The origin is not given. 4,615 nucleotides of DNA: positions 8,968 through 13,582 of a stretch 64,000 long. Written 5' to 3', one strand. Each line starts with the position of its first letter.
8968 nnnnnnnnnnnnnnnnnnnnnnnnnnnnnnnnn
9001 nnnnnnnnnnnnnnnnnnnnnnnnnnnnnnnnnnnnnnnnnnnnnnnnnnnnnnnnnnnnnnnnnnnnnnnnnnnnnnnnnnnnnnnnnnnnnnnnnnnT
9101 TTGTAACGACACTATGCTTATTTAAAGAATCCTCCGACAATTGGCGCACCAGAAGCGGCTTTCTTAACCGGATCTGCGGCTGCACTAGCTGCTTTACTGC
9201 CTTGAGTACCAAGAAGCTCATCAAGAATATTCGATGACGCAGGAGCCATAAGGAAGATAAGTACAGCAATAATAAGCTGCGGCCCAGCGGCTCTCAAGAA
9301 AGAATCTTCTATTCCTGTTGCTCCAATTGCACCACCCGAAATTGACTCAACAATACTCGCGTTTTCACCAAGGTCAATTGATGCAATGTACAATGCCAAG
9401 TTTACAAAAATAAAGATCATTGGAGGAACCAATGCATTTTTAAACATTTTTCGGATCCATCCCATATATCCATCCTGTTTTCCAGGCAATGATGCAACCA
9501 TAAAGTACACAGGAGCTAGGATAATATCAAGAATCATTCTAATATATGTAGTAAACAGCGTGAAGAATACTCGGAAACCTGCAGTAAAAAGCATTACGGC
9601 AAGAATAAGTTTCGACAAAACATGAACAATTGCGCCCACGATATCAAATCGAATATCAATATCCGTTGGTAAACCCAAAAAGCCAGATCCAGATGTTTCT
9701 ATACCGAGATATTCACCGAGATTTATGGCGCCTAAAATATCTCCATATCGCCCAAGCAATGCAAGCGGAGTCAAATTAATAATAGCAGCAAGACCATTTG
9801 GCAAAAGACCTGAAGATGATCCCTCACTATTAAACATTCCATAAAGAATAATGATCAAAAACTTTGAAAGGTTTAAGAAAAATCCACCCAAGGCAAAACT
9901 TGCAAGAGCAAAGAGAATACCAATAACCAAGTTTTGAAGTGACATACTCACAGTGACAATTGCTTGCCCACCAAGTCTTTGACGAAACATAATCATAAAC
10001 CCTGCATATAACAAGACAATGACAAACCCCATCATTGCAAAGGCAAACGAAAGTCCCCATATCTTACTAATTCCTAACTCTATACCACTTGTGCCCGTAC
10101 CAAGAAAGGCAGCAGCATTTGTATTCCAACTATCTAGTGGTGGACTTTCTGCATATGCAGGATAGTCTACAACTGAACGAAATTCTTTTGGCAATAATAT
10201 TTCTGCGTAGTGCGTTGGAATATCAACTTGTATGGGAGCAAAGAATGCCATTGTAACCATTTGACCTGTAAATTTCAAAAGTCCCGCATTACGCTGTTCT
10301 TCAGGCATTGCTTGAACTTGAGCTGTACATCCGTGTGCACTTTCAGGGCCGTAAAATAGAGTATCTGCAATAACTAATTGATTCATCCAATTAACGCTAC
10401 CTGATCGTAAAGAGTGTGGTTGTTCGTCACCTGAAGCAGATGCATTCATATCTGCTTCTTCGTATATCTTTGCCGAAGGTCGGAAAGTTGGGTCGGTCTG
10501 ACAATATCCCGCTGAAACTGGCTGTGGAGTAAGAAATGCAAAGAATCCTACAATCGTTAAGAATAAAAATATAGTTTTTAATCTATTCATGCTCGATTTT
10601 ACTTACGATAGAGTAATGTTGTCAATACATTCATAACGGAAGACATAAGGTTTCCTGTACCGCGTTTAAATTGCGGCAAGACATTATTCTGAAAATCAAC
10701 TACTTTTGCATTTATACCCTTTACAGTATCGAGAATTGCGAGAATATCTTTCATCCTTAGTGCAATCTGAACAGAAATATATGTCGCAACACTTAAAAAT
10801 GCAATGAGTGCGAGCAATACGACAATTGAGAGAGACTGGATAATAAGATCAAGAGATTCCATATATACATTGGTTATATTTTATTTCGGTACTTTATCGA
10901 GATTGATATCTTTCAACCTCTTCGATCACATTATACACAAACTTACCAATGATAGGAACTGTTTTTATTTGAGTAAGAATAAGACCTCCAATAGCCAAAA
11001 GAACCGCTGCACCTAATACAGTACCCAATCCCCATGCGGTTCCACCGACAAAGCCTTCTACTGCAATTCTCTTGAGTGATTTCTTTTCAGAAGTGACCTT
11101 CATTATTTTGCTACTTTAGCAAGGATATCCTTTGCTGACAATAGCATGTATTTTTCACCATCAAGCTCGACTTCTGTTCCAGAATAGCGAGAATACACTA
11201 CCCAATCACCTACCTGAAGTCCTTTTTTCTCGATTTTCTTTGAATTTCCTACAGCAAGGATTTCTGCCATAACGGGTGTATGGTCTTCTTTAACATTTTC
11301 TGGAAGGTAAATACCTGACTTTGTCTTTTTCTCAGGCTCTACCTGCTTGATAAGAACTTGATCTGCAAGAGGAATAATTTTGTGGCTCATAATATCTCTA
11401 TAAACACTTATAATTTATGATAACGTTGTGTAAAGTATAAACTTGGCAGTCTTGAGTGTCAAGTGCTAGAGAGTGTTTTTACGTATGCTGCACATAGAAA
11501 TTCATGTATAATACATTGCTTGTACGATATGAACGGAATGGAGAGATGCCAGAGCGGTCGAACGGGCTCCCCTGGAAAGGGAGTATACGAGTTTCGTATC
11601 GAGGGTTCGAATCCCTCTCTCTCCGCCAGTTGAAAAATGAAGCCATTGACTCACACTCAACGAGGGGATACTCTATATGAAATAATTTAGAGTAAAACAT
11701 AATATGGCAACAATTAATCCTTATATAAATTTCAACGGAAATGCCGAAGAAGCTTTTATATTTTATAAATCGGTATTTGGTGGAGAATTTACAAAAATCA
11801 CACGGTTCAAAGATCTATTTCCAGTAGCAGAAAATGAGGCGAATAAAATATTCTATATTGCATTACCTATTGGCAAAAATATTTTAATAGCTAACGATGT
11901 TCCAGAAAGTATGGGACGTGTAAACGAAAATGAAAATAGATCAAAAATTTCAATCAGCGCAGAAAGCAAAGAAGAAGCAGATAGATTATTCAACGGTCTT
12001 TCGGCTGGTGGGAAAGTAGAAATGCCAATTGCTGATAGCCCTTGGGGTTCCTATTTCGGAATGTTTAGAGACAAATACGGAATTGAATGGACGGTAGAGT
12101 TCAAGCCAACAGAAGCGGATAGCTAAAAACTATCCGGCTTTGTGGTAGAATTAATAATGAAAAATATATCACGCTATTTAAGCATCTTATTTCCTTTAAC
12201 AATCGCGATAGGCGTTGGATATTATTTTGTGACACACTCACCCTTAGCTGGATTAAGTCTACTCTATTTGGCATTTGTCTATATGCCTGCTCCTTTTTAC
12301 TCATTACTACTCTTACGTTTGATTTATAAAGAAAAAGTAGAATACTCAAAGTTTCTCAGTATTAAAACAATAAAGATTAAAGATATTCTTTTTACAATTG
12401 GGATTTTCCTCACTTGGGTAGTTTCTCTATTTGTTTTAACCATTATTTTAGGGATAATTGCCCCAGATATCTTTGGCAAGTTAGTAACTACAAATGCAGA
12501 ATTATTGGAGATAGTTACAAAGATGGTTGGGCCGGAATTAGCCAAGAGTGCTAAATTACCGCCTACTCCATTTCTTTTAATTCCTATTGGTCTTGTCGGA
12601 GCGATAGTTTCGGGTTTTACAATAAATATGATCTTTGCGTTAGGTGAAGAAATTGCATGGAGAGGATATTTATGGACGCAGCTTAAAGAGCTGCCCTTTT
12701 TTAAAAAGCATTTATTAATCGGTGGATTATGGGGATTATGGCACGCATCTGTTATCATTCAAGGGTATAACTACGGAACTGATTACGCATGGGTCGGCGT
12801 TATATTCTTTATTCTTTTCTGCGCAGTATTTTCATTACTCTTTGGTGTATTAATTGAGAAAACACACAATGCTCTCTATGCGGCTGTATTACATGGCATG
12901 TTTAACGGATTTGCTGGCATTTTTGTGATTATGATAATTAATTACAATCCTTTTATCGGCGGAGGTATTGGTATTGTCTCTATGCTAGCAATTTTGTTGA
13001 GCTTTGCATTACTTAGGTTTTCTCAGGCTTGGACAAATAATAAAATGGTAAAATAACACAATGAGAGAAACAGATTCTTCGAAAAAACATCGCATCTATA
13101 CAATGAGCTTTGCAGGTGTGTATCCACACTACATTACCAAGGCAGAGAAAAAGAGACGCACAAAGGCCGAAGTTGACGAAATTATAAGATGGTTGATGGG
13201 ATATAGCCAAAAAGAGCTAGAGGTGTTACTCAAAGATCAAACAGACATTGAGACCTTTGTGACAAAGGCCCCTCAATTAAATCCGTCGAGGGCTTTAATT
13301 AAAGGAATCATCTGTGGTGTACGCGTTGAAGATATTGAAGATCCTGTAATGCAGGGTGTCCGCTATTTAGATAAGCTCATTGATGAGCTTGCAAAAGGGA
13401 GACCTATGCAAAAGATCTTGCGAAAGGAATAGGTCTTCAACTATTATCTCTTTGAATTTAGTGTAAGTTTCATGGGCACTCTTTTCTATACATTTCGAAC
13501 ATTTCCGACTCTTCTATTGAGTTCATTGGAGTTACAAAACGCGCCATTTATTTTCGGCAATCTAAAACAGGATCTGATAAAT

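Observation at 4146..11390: groES co-operonic with a membrane/cell-wall-hydrolase module, a candidate second half of the T4SS-like or pilus-like apparatus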

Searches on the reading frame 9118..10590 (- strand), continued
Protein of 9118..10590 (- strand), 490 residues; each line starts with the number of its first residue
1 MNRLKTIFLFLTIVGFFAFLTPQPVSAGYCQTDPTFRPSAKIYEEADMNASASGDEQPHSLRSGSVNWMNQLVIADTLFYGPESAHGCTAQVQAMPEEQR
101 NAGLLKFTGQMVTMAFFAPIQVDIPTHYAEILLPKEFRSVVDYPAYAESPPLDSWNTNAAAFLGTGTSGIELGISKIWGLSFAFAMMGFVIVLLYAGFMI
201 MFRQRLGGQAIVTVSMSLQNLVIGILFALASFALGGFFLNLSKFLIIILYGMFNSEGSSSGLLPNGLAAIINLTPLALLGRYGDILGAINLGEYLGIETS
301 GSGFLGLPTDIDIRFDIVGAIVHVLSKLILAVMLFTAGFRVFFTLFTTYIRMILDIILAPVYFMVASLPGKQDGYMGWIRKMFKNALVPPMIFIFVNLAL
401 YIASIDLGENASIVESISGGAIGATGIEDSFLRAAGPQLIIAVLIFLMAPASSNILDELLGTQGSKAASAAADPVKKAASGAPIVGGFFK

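Call 72: search_protein_families(library=pfam, proteins=[L086:1778-2203:+, L086:3166-3591:+, L086:3591-4061:+, L086:4343-4714:+, L086:4798-5232:+, L086:5255-8779:+, L086:8822-9940:-, L086:11929-15033:-, L086:15136-19215:+, L086:19254-20240:+], max_evalue=0.01)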
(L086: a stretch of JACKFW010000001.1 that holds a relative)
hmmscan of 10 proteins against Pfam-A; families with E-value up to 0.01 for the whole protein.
L086:1778-2203:+ (141 aa): 2 families
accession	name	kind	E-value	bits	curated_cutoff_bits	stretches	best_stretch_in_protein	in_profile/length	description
PF18895.5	T4SS_pilin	-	0.00018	21.9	26.6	1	62-119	15-71/71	Type IV secretion system pilin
PF14150.11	YesK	-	0.0018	18.8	25.2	1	71-120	6-56/81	YesK-like protein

L086:3166-3591:+ (141 aa): 1 family
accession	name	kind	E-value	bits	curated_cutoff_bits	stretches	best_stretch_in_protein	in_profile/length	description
PF18895.5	T4SS_pilin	-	2.7e-07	31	26.6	1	58-118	12-71/71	Type IV secretion system pilin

L086:3591-4061:+ (156 aa): 1 family
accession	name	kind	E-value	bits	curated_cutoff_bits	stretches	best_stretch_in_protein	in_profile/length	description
PF18895.5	T4SS_pilin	-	1.6e-07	31.7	26.6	1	82-142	10-69/71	Type IV secretion system pilin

L086:4343-4714:+ (123 aa): 1 family
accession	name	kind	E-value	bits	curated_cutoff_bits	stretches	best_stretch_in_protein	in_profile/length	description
PF18895.5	T4SS_pilin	-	2.2e-11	44.1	26.6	1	39-103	5-68/71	Type IV secretion system pilin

L086:4798-5232:+ (144 aa): 2 families
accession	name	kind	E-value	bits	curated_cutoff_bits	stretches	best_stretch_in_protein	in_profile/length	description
PF18895.5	T4SS_pilin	-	3.9e-10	40.1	26.6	1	57-125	5-71/71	Type IV secretion system pilin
PF04956.18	TrbC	-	0.0038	17.8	27.9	1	13-118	9-91/98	TrbC/VIRB2 pilin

L086:5255-8779:+ (1174 aa): 0 families

L086:8822-9940:- (372 aa): 0 families

L086:11929-15033:- (1034 aa): 0 families

L086:15136-19215:+ (1359 aa): 3 families
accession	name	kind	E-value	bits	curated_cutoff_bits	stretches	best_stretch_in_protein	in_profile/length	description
PF01551.29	Peptidase_M23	-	1.1e-19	70.9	28.7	1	1032-1110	14-89/96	Peptidase family M23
PF21724.2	DUF6861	-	3.1e-06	27.2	28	1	814-884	17-84/194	Family of unknown function (DUF6861)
PF09992.14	NAGPA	-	4.5e-06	27.4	25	1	1178-1348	2-167/169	Phosphodiester glycosidase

L086:19254-20240:+ (328 aa): 0 families

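Call 105: search_protein_families(library=padloc, proteins=[window:9118-10590:-], max_evalue=0.01)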
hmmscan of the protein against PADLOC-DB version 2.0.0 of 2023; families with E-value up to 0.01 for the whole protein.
window:9118-10590:- (490 aa): 0 families

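Call 114: fold_search(model_id=the predicted structure, library=viral)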
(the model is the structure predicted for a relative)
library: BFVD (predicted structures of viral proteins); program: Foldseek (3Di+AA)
matches with E <= 10: 154; with E <= 0.001: 0
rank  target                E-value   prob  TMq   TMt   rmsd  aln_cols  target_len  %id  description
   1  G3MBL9                6.7e-03  1.00  0.35  0.51   9.1       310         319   12  Gp153 [Bacillus phage G]
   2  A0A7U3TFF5            4.9e-02  0.99  0.32  0.31  17.3       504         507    9  (no name in the UniProt tables at hand)
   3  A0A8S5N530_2          2.0e-01  0.13  0.12  0.09  38.7       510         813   10  Minor tail protein [Siphoviridae sp. ctWDo30]
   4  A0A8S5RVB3            2.0e-01  0.87  0.34  0.21  13.0       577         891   12  TrbL/VirB6 plasmid conjugal transfer protein [Siphoviridae sp. ctHip2]
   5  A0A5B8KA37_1          4.3e-01  0.06  0.08  0.04  33.4       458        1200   12  Genome polyprotein [Grey teal calicivirus]
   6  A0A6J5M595            4.5e-01  0.15  0.15  0.13  33.7       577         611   11  Uncharacterized protein [uncultured Caudovirales phage]
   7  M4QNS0                5.1e-01  0.23  0.19  0.12  24.5       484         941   13  (no name in the UniProt tables at hand)
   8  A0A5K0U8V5            5.5e-01  0.12  0.10  0.16  29.0       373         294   16  Uncharacterized protein [Yasminevirus sp. GU-2018]
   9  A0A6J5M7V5            6.0e-01  0.11  0.14  0.12  95.8       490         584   12  Uncharacterized protein [uncultured Caudovirales phage]
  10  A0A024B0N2            6.2e-01  0.57  0.16  0.32  15.0       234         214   14  Uncharacterized protein [Bacillus phage Evoli]
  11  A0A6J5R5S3            6.4e-01  0.94  0.30  0.38   9.1       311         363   12  TrbL Type IV secretory pathway, TrbL components [uncultured Caudovirales phage]
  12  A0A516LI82            6.7e-01  0.07  0.12  0.11  29.0       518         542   12  (no name in the UniProt tables at hand)
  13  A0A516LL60            8.2e-01  0.25  0.15  0.20  19.6       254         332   14  (no name in the UniProt tables at hand)
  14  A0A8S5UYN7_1          8.5e-01  0.14  0.15  0.10  72.1       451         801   11  Endosialidase chaperone [Siphoviridae sp. ctkKt3]
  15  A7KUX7                8.9e-01  0.90  0.30  0.47   7.9       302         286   10  (no name in the UniProt tables at hand)
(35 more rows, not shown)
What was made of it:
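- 9118..10590 (-): 490-aa polytopic membrane protein: signal/TM, ~150-aa extracytoplasmic helical domain, VirB2-like TM hairpin (about 167-241), VirB6-like helix bundle (about 315-460). Probable divergent VirB6 equivalent. BFVD: two TrbL/VirB6-annotated hits, prob 0.87 and 0.94 (call 114).
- On VirB6/TrbL: TrbL-annotated hits appear in BFVD (call 114).
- In BFVD, two proteins annotated TrbL/VirB6 are among the few high-probability hits (0.87 and 0.94, call 114). The best BFVD fold hit of the 490-aa model is phage G gp153 (call 114).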

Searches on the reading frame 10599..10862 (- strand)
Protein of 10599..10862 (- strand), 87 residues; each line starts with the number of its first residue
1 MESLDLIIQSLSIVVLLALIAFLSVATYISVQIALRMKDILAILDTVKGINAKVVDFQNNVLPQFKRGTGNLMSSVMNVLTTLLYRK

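Call 3: search_protein_families(library=pfam, proteins=[window:10599-10862:-], max_evalue=0.1)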
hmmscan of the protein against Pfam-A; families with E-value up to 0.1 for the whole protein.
window:10599-10862:- (87 aa): 0 families

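Call 4: search_protein_families(library=ncbifam, proteins=[window:10599-10862:-], max_evalue=0.1)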
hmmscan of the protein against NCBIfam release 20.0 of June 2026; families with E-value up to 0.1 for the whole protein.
window:10599-10862:- (87 aa): 0 families

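Call 70: search_protein_families(library=phrogs, proteins=[window:10599-10862:-], max_evalue=0.01)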
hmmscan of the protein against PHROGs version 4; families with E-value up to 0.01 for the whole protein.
window:10599-10862:- (87 aa): 0 families
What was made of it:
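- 10599..10862 (-): 87-aa bitopic protein (N-terminal TM plus helical tail); probable small subunit of the module. No library family (calls 3, 4, 70).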

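Call 105: search_protein_families(library=padloc, proteins=[window:10599-10862:-], max_evalue=0.01)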
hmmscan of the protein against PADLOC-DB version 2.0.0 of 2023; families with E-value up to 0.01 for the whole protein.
window:10599-10862:- (87 aa): 0 families

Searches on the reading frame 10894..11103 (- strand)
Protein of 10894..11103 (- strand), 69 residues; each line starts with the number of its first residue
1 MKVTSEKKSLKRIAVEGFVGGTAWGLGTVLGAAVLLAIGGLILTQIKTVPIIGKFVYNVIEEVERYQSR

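Call 3: search_protein_families(library=pfam, proteins=[window:10894-11103:-], max_evalue=0.1)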
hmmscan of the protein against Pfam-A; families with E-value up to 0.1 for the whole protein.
window:10894-11103:- (69 aa): 1 family
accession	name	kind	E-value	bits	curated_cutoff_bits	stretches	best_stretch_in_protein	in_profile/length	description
PF18910.5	DUF5665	-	2.4e-13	50.4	27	1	10-64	2-56/56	Domain of unknown function (DUF5665)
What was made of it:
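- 10894..11103 (-): 69-aa DUF5665 small membrane protein, start overlapping the groES stop by 1 nt; travels with groES. Pfam DUF5665 2e-13 (call 3).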

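Call 4: search_protein_families(library=ncbifam, proteins=[window:10894-11103:-], max_evalue=0.1)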
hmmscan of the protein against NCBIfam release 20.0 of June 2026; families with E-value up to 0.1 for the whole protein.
window:10894-11103:- (69 aa): 0 families

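Call 70: search_protein_families(library=phrogs, proteins=[window:10894-11103:-], max_evalue=0.01)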
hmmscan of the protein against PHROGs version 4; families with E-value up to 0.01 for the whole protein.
window:10894-11103:- (69 aa): 0 families

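Call 105: search_protein_families(library=padloc, proteins=[window:10894-11103:-], max_evalue=0.01)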
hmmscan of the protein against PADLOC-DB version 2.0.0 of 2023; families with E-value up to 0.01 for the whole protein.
window:10894-11103:- (69 aa): 0 families

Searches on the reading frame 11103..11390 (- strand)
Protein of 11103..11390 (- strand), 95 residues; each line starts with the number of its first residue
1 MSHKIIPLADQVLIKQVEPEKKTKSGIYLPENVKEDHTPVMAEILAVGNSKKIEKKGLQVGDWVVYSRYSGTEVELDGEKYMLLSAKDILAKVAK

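Call 3: search_protein_families(library=pfam, proteins=[window:11103-11390:-], max_evalue=0.1)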
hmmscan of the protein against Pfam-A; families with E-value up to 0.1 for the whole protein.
window:11103-11390:- (95 aa): 1 family
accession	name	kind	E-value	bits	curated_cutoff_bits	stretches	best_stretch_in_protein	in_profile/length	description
PF00166.26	Cpn10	-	8.2e-26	90.3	21.1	1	4-93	1-93/93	Chaperonin 10 Kd subunit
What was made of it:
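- Checked: groES, 11103-11390: Cpn10 8e-26 (call 3).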

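Call 4: search_protein_families(library=ncbifam, proteins=[window:11103-11390:-], max_evalue=0.1)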
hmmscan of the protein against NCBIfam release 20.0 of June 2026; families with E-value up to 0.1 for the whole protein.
window:11103-11390:- (95 aa): 15 families
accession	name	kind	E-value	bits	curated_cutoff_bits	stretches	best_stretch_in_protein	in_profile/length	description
NF011106.0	PRK14533.1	equivalog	1.9e-25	88.5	128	1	4-94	2-90/91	co-chaperonin GroES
NF001530.0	PRK00364.1-6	equivalog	2.1e-25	88.6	136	1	2-94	8-103/104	co-chaperone GroES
NF001531.0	PRK00364.2-2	subfamily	2.3e-25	88.4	96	1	4-93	2-93/94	co-chaperone GroES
NF001534.0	PRK00364.2-5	equivalog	1.8e-22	79.2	120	1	5-93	2-93/94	co-chaperone GroES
NF001537.0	PRK00364.3-3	equivalog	1.2e-20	73.5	109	1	6-91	4-83/86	co-chaperone GroES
NF001527.0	PRK00364.1-2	subfamily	8.5e-20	70.8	120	1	4-94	2-95/96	co-chaperone GroES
NF001539.0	PRK00364.3-5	equivalog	1.3e-19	70.1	122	1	5-94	3-90/91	co-chaperone GroES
NF001538.0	PRK00364.3-4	equivalog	2.2e-19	69.4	142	1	4-93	5-90/92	co-chaperone GroES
NF001533.0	PRK00364.2-4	subfamily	3.8e-19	68.5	99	1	4-93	5-97/98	co-chaperone GroES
NF001529.0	PRK00364.1-5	subfamily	6.6e-18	64.7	133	1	5-91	3-92/95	co-chaperone GroES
NF001535.0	PRK00364.3-1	equivalog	1.7e-16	60.4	215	1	4-93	2-89/118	co-chaperone GroES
NF001532.0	PRK00364.2-3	equivalog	1.2e-15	57.4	130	1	6-93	3-93/94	co-chaperone GroES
NF001526.0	PRK00364.1-1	subfamily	2.4e-11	43.7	130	1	4-93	2-95/96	co-chaperone GroES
NF001536.0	PRK00364.3-2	equivalog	4.9e-09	36.1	147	1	4-92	2-98/109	co-chaperone GroES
NF001528.0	PRK00364.1-4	equivalog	1.4e-06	28.4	119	1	6-94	3-94/95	co-chaperone GroES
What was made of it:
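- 11103..11390 (-): groES (95 aa): a neighbour, probably not a functional part of the module. Pfam Cpn10 8e-26; NCBIfam GroES models ~2e-25 (calls 3, 4).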

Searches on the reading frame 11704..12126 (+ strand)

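Call 8: search_protein_families(library=pfam, proteins=[window:11704-12126:+], max_evalue=0.01)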
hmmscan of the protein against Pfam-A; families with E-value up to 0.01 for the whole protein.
window:11704-12126:+ (140 aa): 2 families
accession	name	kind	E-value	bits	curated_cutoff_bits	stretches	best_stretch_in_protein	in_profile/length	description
PF00903.31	Glyoxalase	-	1.6e-11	45.1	20.6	1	8-130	6-120/121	Glyoxalase/Bleomycin resistance protein/Dioxygenase superfamily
PF06983.19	3-dmu-9_3-mt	-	6.3e-10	40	24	1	4-131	3-115/116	3-demethylubiquinone-9 3-methyltransferase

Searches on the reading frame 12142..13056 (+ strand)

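Call 8: search_protein_families(library=pfam, proteins=[window:12142-13056:+], max_evalue=0.01)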
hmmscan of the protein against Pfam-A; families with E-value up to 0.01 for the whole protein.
window:12142-13056:+ (304 aa): 1 family
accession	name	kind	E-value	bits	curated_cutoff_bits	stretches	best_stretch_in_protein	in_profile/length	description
PF02517.21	Rce1-like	-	8.4e-12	45.7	22.4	1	155-256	5-92/93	Type II CAAX prenyl endopeptidase Rce1-like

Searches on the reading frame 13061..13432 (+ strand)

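Call 8: search_protein_families(library=pfam, proteins=[window:13061-13432:+], max_evalue=0.01)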
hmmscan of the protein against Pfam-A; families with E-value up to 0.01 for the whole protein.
window:13061-13432:+ (123 aa): 1 family
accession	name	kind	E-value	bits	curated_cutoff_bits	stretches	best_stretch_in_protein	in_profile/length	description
PF09966.14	DUF2200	-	1.8e-50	170.1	22.8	1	11-121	1-111/111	Uncharacterized protein conserved in bacteria (DUF2200)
